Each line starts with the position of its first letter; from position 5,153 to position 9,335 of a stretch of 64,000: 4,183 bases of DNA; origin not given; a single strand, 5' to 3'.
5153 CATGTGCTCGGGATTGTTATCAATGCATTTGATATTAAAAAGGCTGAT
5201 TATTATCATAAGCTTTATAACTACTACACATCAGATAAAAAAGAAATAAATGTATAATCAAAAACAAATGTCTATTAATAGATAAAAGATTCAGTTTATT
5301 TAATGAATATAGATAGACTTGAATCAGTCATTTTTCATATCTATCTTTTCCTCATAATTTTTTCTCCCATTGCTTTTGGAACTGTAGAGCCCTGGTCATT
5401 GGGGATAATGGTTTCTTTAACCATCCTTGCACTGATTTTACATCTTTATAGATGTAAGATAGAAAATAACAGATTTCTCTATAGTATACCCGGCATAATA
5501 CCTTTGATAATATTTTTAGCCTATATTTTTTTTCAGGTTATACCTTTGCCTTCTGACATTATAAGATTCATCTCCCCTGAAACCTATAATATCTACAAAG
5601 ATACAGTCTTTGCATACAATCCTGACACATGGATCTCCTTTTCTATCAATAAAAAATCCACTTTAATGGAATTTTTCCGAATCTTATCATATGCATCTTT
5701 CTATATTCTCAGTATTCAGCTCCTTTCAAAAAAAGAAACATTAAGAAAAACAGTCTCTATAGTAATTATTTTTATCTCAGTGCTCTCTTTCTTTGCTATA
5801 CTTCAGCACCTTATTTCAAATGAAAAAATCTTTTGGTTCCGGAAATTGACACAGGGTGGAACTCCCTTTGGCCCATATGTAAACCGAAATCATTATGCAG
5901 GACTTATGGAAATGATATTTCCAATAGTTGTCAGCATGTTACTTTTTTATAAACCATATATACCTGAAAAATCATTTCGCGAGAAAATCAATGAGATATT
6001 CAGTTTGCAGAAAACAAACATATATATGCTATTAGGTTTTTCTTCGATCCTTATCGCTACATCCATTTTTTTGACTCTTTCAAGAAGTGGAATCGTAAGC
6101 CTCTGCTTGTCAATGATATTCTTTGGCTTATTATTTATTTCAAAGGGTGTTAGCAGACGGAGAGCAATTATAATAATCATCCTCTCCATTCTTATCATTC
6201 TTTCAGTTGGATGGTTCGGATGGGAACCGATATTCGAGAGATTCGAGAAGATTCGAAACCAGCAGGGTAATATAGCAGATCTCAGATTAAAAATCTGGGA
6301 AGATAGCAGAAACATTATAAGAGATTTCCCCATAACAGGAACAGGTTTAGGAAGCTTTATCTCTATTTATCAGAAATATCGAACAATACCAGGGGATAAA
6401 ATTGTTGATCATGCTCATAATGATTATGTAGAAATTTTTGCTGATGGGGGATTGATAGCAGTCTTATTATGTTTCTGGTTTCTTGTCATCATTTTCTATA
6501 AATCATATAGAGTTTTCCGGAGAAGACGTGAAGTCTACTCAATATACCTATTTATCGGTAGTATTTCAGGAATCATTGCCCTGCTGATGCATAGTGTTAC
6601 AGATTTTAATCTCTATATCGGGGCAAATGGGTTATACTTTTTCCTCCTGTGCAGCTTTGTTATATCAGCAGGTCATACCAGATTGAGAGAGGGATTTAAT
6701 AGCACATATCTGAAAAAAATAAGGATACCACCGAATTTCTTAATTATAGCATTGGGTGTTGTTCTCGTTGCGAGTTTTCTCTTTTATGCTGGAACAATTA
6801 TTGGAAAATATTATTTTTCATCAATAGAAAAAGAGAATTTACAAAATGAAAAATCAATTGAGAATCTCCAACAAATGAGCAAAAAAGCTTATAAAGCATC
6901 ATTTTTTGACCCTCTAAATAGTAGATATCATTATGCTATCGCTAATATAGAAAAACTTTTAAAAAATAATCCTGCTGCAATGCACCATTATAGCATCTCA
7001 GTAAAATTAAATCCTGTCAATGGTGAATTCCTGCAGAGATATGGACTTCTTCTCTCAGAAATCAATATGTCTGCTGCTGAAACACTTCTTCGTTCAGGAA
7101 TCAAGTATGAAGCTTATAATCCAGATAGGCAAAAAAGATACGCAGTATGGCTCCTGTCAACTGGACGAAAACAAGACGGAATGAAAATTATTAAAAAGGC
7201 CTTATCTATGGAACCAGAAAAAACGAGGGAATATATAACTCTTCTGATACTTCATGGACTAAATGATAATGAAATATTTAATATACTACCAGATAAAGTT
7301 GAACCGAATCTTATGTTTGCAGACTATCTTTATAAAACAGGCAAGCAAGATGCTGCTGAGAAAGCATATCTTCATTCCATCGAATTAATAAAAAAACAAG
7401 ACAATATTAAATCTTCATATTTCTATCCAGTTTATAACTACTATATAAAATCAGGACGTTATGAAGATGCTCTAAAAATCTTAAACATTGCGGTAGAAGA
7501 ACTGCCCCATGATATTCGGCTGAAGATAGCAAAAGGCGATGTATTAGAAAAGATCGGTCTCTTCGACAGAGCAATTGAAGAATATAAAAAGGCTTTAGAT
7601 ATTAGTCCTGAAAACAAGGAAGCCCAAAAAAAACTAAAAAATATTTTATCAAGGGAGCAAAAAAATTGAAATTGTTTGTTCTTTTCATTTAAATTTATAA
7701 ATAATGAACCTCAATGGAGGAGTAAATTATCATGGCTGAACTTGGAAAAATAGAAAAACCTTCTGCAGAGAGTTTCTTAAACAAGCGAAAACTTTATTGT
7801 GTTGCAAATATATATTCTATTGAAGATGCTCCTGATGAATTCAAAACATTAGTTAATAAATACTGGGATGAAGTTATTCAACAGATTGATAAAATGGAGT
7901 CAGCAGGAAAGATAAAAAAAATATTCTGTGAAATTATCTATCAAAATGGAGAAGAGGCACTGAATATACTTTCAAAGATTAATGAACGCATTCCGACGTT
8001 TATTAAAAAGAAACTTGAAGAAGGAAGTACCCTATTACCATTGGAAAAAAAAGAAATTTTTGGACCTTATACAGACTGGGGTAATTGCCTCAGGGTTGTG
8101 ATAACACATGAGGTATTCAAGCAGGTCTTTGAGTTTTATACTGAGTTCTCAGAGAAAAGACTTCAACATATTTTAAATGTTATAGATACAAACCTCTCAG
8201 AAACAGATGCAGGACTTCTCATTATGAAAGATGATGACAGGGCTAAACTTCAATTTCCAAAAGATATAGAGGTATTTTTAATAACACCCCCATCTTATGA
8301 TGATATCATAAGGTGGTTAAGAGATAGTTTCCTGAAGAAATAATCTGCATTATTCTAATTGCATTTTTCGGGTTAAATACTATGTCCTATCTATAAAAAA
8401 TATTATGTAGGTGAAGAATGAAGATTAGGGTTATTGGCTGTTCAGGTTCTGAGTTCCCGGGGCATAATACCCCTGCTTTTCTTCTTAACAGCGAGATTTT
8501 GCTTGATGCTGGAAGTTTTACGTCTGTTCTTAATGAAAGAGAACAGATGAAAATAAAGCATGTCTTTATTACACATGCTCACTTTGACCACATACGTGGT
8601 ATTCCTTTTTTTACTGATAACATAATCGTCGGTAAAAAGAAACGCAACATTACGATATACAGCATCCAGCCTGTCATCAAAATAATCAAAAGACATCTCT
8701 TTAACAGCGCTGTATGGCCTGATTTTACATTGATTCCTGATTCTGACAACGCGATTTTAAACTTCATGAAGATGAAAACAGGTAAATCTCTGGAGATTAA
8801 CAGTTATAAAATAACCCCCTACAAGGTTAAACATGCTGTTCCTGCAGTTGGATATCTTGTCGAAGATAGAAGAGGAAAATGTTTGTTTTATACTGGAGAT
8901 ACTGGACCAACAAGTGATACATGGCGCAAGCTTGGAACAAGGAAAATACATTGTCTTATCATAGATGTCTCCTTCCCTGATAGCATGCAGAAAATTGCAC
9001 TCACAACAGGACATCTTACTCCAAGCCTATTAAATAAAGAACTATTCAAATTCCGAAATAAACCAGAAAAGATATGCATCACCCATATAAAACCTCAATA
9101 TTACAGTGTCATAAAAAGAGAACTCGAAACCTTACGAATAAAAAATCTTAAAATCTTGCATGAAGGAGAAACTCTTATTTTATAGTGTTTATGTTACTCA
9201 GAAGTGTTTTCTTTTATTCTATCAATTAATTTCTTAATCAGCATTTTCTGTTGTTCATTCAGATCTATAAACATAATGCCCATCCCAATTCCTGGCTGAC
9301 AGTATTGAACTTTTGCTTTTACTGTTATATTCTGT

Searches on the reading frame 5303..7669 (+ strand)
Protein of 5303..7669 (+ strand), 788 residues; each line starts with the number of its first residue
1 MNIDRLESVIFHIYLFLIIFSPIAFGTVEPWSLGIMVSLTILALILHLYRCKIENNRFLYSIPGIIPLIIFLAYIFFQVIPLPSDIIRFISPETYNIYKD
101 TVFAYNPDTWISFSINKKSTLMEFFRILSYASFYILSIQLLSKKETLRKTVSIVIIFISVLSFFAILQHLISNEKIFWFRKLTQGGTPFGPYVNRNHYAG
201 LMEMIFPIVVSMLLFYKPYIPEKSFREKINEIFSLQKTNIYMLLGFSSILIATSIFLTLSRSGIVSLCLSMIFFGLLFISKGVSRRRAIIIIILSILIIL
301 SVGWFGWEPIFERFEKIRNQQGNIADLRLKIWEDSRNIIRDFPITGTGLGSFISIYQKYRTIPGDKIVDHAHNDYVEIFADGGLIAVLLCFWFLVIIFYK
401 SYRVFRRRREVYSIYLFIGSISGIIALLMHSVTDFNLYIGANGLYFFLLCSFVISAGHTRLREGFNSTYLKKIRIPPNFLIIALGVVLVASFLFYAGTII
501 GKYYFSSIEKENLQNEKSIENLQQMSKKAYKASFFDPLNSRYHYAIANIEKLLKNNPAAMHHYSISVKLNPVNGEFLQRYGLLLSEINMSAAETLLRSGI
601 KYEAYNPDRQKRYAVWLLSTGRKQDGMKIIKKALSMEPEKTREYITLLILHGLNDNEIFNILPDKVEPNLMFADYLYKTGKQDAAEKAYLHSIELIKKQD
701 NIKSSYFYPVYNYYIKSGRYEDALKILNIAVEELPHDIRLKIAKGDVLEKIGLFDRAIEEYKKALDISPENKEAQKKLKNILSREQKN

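Call 61: search_protein_families(library=pfam, proteins=[window:5303-7669:+], max_evalue=0.000001)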
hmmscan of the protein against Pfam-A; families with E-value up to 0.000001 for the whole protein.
window:5303-7669:+ (788 aa): 6 families
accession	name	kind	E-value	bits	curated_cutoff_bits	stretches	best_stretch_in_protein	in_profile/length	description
PF04932.20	Wzy_C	-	3.4e-25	89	31.7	1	247-389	2-147/149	O-Antigen ligase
PF13428.12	TPR_14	-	3.5e-12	46.2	23.5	0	740-778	3-41/44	Tetratricopeptide repeat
PF07719.23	TPR_2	-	2.8e-11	43.1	27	0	743-771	6-34/34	Tetratricopeptide repeat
PF14559.12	TPR_19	-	1.9e-10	41.3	25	0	754-782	7-35/68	Tetratricopeptide repeat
PF13181.12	TPR_8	-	2.4e-09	37.1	25.7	0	741-771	4-34/34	Tetratricopeptide repeat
PF13432.12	TPR_16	-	1.8e-08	35.1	32.7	0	713-771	6-64/65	Tetratricopeptide repeat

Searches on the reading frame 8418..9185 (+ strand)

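Call 61: search_protein_families(library=pfam, proteins=[window:8418-9185:+], max_evalue=0.000001)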
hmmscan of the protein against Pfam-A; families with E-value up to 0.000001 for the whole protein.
window:8418-9185:+ (255 aa): 3 families
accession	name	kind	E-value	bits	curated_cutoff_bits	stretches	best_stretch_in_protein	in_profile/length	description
PF12706.13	Lactamase_B_2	-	1.4e-18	67.7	27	1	41-223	25-199/200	Beta-lactamase superfamily domain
PF02112.21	PDEase_II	-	2.6e-14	53.5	23.7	1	45-139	82-175/340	cAMP phosphodiesterases class-II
PF00753.33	Lactamase_B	-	2e-09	38.1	22.7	1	26-173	17-161/196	Metallo-beta-lactamase superfamily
